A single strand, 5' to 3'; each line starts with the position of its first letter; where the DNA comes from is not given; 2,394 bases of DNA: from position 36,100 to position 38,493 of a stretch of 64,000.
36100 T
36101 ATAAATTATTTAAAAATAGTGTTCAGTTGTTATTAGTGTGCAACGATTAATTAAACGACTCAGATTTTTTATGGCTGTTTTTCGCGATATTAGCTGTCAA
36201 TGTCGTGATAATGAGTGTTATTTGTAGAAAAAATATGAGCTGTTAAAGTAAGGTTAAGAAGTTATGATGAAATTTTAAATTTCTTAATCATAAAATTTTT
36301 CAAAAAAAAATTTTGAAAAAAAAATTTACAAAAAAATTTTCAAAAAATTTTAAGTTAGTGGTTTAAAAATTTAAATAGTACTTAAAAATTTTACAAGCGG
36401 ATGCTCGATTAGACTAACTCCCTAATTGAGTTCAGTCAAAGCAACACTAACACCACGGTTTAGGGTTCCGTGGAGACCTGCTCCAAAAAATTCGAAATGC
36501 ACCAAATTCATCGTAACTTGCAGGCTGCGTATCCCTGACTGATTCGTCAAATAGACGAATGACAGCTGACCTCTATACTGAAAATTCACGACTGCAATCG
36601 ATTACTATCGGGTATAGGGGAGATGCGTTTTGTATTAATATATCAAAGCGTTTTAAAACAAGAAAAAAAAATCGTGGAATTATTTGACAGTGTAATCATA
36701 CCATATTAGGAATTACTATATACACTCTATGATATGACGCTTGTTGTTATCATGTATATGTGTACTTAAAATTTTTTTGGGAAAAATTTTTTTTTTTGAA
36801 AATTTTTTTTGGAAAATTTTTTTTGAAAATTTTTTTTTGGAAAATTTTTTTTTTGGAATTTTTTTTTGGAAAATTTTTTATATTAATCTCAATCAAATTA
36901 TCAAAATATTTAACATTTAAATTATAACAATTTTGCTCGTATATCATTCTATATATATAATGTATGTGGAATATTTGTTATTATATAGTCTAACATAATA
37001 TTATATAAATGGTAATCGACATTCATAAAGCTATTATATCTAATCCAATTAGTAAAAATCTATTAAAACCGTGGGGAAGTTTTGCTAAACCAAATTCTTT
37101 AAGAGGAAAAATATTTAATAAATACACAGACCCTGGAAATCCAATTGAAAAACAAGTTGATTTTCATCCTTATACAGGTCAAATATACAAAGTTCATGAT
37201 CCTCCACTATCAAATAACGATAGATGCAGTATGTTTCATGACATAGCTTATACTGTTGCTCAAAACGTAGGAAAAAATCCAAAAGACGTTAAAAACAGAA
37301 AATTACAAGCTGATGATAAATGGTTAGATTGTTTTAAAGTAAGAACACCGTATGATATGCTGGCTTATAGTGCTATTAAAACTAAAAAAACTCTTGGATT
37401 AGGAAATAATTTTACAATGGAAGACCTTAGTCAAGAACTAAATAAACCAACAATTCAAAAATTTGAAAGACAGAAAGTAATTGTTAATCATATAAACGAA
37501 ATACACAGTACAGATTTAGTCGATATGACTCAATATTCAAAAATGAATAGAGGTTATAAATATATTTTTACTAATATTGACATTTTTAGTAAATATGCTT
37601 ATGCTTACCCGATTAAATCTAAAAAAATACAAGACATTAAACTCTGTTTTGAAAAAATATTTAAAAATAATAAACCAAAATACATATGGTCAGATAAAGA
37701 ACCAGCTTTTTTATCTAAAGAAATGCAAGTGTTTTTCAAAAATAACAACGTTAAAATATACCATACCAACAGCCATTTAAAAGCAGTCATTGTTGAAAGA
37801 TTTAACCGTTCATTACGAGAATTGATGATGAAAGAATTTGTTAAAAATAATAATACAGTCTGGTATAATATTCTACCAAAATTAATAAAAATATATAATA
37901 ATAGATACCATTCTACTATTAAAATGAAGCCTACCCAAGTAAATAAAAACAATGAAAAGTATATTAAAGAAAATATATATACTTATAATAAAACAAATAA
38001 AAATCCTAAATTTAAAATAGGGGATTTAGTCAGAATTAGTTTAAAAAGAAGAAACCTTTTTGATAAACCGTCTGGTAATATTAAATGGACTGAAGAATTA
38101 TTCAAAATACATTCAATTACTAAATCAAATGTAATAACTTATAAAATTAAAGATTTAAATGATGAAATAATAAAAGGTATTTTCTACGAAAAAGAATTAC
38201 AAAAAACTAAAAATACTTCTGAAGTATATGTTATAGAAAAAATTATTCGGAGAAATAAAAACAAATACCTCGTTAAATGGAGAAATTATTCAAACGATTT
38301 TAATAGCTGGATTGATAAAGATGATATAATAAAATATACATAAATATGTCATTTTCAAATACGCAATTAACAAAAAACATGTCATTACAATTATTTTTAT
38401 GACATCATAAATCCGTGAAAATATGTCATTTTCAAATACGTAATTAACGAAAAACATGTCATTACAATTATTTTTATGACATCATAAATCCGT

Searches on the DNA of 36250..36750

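Call 78: search_rna_families(source=window, start=36250, end=36750, threshold=evalue, max_evalue=1)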
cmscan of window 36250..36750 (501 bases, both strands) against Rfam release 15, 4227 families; matches with E-value up to 1: 0.
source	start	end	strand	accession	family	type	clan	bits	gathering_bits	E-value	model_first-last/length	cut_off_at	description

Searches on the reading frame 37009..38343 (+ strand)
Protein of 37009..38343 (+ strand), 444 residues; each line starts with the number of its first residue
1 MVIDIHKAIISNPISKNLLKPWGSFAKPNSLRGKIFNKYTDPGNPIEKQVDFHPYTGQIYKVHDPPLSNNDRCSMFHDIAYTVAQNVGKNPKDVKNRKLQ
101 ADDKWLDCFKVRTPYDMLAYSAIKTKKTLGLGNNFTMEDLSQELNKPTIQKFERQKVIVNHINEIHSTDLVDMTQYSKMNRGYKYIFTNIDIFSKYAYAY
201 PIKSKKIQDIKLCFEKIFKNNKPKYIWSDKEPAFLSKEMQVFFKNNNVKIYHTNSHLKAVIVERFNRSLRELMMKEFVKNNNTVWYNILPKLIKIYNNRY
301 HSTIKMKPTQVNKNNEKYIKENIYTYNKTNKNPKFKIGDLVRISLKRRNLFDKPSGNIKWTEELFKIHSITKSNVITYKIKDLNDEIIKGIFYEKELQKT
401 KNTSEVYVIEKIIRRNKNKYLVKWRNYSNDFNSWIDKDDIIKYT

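Call 67: search_protein_families(library=pfam, proteins=[window:37009-38343:+], max_evalue=0.05)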
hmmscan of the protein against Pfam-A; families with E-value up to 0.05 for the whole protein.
window:37009-38343:+ (444 aa): 3 families
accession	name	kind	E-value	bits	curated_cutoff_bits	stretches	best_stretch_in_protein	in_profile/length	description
PF00665.32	rve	-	1.6e-10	41.6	32.6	1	171-253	10-97/102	Integrase core domain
PF00385.30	Chromo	-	2.1e-06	28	25.1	1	408-442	6-41/53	Chromo (CHRromatin Organisation MOdifier) domain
PF17788.7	HypF_C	-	0.028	15.5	23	0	216-263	52-99/99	HypF Kae1-like domain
